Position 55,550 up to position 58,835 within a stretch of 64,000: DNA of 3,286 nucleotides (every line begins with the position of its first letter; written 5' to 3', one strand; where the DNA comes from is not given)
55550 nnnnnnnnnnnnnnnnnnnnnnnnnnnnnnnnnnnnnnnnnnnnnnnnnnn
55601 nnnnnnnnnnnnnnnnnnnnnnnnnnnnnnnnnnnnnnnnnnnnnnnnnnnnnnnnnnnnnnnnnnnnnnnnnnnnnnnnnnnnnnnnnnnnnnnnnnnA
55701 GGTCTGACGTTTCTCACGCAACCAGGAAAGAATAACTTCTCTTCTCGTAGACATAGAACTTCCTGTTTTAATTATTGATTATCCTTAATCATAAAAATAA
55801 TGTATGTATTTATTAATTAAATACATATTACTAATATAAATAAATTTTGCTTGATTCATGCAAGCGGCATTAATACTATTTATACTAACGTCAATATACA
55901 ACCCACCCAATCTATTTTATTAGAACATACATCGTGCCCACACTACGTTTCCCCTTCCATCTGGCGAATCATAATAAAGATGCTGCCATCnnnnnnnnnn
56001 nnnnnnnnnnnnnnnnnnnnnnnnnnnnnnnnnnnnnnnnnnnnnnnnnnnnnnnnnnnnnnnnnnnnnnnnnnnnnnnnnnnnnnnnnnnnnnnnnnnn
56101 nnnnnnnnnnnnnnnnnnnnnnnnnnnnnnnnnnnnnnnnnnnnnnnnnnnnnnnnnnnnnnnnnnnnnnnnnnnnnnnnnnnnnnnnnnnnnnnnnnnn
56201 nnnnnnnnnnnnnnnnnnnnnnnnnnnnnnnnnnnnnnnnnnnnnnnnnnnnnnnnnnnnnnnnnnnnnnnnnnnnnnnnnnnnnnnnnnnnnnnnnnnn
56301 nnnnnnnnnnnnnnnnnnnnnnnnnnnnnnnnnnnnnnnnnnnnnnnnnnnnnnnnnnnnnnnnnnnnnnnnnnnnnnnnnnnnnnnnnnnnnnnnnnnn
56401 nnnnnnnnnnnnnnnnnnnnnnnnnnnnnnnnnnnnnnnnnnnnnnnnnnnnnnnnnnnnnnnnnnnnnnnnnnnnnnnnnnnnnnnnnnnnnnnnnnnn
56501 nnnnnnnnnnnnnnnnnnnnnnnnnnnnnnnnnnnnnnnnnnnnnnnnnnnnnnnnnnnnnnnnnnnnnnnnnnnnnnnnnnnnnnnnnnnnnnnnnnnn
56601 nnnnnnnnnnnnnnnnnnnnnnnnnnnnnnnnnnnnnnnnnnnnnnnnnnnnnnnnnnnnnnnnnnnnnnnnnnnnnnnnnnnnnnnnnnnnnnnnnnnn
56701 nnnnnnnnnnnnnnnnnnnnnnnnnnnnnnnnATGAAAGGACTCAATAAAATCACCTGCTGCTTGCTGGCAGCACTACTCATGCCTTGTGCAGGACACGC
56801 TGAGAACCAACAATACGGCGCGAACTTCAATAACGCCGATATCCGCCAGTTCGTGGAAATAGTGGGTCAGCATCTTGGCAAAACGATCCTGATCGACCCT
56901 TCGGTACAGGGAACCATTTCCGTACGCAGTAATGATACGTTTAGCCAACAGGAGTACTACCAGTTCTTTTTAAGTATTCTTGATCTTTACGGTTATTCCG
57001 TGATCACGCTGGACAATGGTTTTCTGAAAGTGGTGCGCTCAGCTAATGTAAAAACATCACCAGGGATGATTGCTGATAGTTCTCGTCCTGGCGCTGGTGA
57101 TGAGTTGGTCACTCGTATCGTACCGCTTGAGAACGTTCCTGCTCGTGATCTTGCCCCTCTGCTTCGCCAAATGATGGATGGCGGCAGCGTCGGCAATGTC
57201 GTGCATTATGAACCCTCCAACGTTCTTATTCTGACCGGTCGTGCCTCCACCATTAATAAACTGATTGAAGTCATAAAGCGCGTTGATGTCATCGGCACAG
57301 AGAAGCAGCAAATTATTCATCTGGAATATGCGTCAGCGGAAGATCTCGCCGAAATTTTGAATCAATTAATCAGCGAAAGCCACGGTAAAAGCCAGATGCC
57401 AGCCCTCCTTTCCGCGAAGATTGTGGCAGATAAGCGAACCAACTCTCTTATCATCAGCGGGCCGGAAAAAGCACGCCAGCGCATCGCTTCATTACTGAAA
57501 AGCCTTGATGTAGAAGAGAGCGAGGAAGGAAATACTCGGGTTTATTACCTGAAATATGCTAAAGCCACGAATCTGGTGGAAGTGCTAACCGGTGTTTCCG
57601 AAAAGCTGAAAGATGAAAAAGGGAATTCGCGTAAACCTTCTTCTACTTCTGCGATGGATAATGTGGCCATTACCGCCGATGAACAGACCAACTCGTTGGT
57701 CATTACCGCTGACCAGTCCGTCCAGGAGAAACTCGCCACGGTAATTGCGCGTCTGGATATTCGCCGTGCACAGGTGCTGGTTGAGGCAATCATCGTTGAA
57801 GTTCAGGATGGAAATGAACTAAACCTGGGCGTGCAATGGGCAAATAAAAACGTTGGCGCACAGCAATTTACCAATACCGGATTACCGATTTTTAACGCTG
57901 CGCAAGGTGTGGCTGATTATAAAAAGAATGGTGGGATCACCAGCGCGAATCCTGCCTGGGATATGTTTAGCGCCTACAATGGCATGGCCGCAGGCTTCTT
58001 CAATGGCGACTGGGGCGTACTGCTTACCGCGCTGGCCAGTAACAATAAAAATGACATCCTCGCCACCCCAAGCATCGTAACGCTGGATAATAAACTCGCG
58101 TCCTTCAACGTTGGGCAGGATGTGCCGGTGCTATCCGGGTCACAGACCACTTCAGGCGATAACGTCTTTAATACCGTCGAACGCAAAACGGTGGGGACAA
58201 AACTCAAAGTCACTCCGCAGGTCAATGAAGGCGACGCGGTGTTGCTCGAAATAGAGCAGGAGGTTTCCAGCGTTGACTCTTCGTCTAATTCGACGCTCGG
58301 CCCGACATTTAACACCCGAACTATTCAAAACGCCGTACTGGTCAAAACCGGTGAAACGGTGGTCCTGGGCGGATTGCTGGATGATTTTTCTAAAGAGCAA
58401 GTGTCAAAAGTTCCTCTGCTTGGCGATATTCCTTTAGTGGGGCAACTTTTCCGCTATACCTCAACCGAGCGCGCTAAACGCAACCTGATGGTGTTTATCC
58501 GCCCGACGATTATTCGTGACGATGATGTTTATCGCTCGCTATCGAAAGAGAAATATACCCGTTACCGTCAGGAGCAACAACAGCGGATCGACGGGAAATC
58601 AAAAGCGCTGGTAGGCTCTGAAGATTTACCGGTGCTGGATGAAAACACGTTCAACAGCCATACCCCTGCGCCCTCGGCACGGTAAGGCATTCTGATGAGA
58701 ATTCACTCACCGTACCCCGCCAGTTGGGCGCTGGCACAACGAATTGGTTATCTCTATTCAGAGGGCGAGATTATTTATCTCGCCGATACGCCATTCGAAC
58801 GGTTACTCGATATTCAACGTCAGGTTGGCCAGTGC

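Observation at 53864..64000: Chromosomal type II secretion cluster with divergent gspAB / gspC-K organisation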

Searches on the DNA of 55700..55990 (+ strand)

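Call 48: search_dna_similar(query=window:55700-55990:+, collection=ecoli_genomes, mode=near, max_rows=10, rows=spread)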
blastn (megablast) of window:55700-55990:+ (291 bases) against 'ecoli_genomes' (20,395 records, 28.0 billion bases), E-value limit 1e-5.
Records with a match: 3136; places in all: 3158; records where one place covers at least 80% of the query: 3097.
Genomes with a match: 3136 of 5426; with a place that covers at least 80% of the query: 3097. Places per genome that has any: lowest 1, median 1, highest 2. On chromosomes: 3157 places; on plasmids: 1.
Best place of each record, by identity: >=99% 1873; 95-99% 1262; 90-95% 1.
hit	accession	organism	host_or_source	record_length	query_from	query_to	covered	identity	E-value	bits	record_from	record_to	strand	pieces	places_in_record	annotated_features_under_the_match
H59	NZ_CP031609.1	Escherichia coli strain N3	Homo sapiens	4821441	1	291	100%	99.7%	3e-148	532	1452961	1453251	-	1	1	gspC: type II secretion system protein GspC | gspA: type II secretion system protein GspA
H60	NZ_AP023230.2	Escherichia coli strain YJ4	Homo sapiens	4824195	1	291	100%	99.3%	1e-146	527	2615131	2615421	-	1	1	gspC: type II secretion system protein GspC | gspA: type II secretion system protein GspA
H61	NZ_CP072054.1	Escherichia coli strain K1508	not applicable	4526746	1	291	100%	99.3%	1e-146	527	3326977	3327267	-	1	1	gspC: type II secretion system protein GspC | gspA: type II secretion system protein GspA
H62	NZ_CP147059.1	Escherichia coli strain JKHS016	hospital wastewater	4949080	1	291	100%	99.3%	1e-146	527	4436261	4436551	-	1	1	gspC: type II secretion system protein GspC | gspA: type II secretion system protein GspA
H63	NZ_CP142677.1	Escherichia coli strain FG92-1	goose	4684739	1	291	100%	99.3%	1e-146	527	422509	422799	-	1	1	gspC: type II secretion system protein GspC | gspA: type II secretion system protein GspA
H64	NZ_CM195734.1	Escherichia coli strain P470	Lettuce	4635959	1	291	100%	99.3%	1e-146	527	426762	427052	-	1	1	gspC: type II secretion system protein GspC | gspA: type II secretion system protein GspA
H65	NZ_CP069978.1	Escherichia coli strain FDAARGOS_1299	Homo sapiens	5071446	1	291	100%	99.0%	6e-145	521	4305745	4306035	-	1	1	gspC: type II secretion system protein GspC | gspA: type II secretion system protein GspA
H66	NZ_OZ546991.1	Escherichia coli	Homo sapiens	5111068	1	291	100%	99.0%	6e-145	521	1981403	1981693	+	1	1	gspC: type II secretion system protein GspC | gspA: type II secretion system protein GspA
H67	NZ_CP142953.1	Escherichia coli strain EC190759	Homo sapiens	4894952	1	291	100%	98.6%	3e-143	516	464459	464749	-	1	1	gspC: type II secretion system protein GspC | gspA: type II secretion system protein GspA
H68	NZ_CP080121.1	Escherichia coli strain PK8217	chicken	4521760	223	291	24%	100.0%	1e-26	128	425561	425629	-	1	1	gspC: type II secretion system protein GspC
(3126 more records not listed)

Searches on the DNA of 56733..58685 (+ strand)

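Call 14: search_dna_similar(query=window:56733-58685:+, collection=ecoli_genomes, mode=near, max_rows=8)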
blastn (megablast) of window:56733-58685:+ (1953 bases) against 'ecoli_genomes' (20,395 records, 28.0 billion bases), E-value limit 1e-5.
Records with a match: 3132; places in all: 3171; records where one place covers at least 80% of the query: 3085.
Genomes with a match: 3132 of 5426; with a place that covers at least 80% of the query: 3085. Places per genome that has any: lowest 1, median 1, highest 3. On chromosomes: 3170 places; on plasmids: 1.
Best place of each record, by identity: 95-99% 3131; 90-95% 1.
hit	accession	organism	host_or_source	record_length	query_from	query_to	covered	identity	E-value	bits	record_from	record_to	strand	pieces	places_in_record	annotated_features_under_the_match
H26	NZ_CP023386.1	Escherichia coli strain 1190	canine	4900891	1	1953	100%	97.7%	0e+0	3358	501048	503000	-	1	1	gspD: type II secretion system secretin GspD | gspC: type II secretion system protein GspC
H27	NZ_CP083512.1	Escherichia coli strain elppa4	Homo sapiens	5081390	1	1953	100%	97.7%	0e+0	3358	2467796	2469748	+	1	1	gspD: type II secretion system secretin GspD | gspC: type II secretion system protein GspC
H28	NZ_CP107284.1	Escherichia coli strain SW4848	Water from a lake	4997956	1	1953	100%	97.7%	0e+0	3358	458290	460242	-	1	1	gspD: type II secretion system secretin GspD | gspC: type II secretion system protein GspC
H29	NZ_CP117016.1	Escherichia coli strain MLI121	Homo sapiens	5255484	1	1953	100%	97.7%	0e+0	3358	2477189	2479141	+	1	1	gspD: type II secretion system secretin GspD | gspC: type II secretion system protein GspC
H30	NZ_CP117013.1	Escherichia coli strain MLI114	Homo sapiens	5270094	1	1953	100%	97.7%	0e+0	3358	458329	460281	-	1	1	gspD: type II secretion system secretin GspD | gspC: type II secretion system protein GspC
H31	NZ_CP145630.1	Escherichia coli strain S1-SRL-01-C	Homo sapiens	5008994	1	1953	100%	97.7%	0e+0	3358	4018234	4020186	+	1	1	gspD: type II secretion system secretin GspD | gspC: type II secretion system protein GspC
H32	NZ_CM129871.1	Escherichia coli strain PCP07014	seawater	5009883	1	1953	100%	97.7%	0e+0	3358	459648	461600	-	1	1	gspD: type II secretion system secretin GspD | gspC: type II secretion system protein GspC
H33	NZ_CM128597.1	Escherichia coli strain E700025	Homo sapiens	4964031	1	1953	100%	97.7%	0e+0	3358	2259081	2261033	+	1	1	gspD: type II secretion system secretin GspD | gspC: type II secretion system protein GspC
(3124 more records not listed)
